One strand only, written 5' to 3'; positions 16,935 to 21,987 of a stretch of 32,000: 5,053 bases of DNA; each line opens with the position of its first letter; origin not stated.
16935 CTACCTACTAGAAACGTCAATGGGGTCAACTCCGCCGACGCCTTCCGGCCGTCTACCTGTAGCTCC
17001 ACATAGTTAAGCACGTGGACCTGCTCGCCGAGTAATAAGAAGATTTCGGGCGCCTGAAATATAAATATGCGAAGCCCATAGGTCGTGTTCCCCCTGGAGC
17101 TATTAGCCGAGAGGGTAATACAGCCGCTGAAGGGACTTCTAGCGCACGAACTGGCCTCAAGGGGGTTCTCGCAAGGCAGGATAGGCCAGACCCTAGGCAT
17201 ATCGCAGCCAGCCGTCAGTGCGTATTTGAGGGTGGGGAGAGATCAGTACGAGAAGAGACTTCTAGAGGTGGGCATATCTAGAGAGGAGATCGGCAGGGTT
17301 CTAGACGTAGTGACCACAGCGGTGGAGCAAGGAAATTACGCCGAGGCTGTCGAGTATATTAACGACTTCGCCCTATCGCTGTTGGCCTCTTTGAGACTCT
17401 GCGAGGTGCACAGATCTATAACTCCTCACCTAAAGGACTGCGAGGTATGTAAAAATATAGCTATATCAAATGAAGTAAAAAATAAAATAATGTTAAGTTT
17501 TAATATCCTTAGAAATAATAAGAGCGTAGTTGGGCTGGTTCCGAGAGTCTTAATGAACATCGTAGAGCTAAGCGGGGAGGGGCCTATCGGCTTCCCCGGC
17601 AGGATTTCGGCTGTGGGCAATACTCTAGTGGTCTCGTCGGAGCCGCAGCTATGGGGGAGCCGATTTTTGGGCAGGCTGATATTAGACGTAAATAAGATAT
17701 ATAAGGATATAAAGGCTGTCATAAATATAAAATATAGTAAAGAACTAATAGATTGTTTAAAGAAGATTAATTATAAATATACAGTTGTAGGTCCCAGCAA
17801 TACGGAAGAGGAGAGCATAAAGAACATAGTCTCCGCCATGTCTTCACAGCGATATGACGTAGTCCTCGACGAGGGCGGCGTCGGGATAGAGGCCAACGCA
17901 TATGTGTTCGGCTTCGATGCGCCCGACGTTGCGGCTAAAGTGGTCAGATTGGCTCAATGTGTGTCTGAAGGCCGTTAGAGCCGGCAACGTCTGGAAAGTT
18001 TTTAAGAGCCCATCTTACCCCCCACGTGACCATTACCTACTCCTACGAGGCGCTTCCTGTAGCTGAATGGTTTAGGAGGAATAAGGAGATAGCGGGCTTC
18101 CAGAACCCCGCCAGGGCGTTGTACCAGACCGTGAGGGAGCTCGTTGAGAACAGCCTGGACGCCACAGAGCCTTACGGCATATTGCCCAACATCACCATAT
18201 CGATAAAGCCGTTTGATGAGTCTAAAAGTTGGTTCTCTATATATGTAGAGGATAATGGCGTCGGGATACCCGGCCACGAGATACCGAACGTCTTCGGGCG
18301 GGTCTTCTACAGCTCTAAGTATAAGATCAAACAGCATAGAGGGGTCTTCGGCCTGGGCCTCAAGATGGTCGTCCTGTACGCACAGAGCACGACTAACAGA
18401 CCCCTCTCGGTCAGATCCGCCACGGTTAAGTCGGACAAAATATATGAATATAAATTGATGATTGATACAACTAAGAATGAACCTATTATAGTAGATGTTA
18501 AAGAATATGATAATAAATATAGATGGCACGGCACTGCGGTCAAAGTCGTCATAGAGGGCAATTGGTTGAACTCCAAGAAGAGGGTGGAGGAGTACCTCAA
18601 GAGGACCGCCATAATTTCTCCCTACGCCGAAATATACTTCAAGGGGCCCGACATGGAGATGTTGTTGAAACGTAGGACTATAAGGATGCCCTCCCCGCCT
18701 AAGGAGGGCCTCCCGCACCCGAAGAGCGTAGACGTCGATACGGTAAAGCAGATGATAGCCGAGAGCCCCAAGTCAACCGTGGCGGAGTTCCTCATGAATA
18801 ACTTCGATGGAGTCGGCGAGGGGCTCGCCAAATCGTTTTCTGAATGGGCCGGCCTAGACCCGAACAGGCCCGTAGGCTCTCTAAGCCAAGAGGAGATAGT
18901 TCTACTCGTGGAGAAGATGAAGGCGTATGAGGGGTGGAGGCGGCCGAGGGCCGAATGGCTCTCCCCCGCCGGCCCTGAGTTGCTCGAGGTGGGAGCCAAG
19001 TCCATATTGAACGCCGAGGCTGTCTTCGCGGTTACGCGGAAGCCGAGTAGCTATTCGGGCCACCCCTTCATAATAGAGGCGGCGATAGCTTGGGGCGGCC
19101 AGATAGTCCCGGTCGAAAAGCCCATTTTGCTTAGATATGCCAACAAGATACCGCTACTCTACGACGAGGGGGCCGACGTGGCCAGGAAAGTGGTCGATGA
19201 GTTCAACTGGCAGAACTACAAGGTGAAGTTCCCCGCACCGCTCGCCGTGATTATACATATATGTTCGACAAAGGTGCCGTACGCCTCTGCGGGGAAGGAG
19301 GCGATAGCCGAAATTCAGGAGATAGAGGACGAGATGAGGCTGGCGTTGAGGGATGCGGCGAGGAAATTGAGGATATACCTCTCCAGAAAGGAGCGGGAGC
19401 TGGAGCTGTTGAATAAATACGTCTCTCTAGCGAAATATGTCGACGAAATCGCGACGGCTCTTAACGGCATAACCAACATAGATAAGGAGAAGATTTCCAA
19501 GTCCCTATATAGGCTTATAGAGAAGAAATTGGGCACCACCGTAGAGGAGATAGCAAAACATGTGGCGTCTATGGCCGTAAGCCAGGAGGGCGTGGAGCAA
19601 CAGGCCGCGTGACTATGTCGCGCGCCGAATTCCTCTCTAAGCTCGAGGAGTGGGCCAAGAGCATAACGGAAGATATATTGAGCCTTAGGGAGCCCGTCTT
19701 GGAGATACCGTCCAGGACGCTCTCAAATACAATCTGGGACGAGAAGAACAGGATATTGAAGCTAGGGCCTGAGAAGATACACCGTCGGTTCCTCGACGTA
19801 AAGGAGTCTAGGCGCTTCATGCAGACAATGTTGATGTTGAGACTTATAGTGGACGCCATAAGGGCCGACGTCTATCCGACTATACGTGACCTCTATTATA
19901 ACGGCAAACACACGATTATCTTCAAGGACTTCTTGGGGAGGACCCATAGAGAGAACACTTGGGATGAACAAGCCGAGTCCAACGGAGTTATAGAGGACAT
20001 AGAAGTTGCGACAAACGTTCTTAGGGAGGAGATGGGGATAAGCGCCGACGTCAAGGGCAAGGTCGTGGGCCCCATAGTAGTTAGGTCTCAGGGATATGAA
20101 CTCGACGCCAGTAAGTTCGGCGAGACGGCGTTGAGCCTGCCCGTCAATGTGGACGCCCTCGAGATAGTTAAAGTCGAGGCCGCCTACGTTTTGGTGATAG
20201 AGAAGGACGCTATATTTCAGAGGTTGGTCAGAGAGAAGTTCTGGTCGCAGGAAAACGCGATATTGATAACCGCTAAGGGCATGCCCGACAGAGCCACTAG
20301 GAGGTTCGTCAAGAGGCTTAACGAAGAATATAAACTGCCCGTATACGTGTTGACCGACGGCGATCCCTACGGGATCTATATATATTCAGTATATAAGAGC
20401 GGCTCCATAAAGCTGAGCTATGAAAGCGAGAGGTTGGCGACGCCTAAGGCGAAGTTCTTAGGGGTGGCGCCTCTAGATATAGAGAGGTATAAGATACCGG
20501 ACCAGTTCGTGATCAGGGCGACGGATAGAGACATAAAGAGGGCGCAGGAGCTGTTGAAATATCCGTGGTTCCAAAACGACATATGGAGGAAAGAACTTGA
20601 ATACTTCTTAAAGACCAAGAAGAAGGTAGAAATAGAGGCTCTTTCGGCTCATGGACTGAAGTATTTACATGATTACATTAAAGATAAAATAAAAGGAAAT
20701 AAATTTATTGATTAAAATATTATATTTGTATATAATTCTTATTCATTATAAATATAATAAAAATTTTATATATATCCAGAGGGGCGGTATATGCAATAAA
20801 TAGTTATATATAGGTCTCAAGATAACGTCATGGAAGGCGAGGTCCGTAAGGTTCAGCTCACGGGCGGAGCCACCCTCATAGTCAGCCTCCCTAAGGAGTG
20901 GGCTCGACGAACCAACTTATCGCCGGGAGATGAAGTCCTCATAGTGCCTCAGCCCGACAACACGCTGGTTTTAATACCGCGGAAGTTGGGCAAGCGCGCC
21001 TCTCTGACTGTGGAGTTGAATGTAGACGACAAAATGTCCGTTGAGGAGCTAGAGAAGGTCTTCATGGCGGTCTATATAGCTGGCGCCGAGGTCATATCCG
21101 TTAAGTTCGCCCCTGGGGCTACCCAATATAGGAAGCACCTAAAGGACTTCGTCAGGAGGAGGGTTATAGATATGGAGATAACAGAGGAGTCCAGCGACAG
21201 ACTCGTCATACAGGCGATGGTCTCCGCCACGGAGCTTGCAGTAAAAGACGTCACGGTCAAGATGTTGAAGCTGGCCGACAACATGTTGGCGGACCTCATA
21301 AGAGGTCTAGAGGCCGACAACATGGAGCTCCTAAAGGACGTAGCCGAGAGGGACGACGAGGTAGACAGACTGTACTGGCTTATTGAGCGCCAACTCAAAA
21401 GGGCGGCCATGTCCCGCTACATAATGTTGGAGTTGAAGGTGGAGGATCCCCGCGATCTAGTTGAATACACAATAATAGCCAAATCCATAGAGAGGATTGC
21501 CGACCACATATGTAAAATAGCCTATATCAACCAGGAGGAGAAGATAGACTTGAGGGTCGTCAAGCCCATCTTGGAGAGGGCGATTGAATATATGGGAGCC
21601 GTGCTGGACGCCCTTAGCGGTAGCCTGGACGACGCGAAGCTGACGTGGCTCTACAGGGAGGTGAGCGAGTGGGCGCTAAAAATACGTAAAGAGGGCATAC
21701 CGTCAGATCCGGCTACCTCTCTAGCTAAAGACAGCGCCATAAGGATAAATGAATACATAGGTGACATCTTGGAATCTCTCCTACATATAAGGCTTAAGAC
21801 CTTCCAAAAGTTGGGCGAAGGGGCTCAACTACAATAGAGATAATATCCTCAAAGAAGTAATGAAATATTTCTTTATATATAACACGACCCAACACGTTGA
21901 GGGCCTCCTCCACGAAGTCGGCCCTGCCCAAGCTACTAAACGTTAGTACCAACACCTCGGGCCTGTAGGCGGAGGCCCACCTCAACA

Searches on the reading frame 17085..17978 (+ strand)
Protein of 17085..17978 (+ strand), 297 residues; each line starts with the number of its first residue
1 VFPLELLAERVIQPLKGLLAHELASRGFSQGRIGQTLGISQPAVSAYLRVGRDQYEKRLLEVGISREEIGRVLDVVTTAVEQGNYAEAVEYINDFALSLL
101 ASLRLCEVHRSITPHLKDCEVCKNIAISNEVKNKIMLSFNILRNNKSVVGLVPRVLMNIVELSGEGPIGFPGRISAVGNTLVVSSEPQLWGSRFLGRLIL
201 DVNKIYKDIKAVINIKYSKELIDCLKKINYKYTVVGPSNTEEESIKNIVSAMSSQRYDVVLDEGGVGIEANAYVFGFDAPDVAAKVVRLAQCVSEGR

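Call 68: search_protein_families(library=pfam, proteins=[window:17085-17978:+], max_evalue=0.0001)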
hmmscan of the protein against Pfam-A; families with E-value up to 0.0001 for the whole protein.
window:17085-17978:+ (297 aa): 1 family
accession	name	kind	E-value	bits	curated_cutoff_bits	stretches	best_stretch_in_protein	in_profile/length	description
PF10120.14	ThiN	-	3.2e-34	118.5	25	1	139-287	6-164/165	Thiamine-phosphate synthase ThiN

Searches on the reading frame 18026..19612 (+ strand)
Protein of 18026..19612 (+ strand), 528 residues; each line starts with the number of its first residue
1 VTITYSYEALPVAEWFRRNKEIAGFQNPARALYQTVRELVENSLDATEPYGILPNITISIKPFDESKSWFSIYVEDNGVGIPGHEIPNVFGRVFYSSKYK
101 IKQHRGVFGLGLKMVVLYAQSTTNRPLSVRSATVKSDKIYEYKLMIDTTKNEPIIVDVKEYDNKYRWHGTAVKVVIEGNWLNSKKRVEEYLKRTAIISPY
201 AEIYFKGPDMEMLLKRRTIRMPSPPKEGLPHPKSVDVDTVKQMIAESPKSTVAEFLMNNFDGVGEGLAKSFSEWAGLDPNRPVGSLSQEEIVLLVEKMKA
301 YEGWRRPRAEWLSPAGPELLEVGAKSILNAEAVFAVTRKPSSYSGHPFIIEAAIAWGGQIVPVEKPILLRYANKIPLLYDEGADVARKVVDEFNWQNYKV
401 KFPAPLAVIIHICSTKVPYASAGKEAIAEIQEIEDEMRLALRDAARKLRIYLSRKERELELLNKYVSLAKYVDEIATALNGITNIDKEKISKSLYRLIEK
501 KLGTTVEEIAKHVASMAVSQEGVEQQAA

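Call 68: search_protein_families(library=pfam, proteins=[window:18026-19612:+], max_evalue=0.0001)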
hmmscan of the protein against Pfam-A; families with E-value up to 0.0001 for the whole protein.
window:18026-19612:+ (528 aa): 4 families
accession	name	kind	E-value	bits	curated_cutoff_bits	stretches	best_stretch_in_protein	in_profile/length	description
PF09239.17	Topo-VIb_trans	-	5.1e-60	202.3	24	1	307-460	1-155/159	Topoisomerase VI B subunit, transducer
PF02518.31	HATPase_c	-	6.5e-13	49.5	26.4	1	30-129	4-93/111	Histidine kinase-, DNA gyrase B-, and HSP90-like ATPase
PF13589.12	HATPase_c_3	-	3.5e-09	37.2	25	1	35-151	6-110/137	Histidine kinase-, DNA gyrase B-, and HSP90-like ATPase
PF05833.16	NFACT_N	-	9.3e-05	21.8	31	0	223-299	161-237/456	NFACT N-terminal and middle domains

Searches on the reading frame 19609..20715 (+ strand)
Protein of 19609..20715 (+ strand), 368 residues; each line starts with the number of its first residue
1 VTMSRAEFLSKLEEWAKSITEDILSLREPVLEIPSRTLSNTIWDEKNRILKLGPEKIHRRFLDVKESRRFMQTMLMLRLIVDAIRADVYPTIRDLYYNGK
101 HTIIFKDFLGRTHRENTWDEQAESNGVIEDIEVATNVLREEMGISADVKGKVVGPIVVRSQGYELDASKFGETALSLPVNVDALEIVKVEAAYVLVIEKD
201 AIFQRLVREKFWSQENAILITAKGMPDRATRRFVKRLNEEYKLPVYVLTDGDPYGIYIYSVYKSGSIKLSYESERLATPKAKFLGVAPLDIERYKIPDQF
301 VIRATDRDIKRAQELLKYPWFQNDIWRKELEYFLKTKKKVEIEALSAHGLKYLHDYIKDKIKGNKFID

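Call 68: search_protein_families(library=pfam, proteins=[window:19609-20715:+], max_evalue=0.0001)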
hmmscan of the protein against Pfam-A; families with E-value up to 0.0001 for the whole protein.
window:19609-20715:+ (368 aa): 3 families
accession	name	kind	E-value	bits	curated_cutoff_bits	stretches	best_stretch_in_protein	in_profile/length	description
PF21180.3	TOP6A-Spo11_Toprim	-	1e-66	224.6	24.1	1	193-361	1-170/170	Topoisomerase 6 subunit A/Spo11, Toprim domain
PF04406.19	TP6A_N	-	8.2e-18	64.4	26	1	68-144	1-62/62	Type IIB DNA topoisomerase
PF20768.2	Topo_VI_alpha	-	4.3e-05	23.7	23.6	1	150-188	5-48/50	All-beta domain in DNA topoisomerase VI alpha subunit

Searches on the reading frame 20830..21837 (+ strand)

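Call 68: search_protein_families(library=pfam, proteins=[window:20830-21837:+], max_evalue=0.0001)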
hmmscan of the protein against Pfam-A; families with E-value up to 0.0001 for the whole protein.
window:20830-21837:+ (335 aa): 2 families
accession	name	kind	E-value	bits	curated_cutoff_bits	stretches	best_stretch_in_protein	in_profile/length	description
PF01895.24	PhoU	-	2.5e-18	66.6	23.5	1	144-232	3-87/89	PhoU domain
PF04014.23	MazE_antitoxin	-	2.7e-11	43.7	24.7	1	9-53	1-45/48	Antidote-toxin recognition MazE, bacterial antitoxin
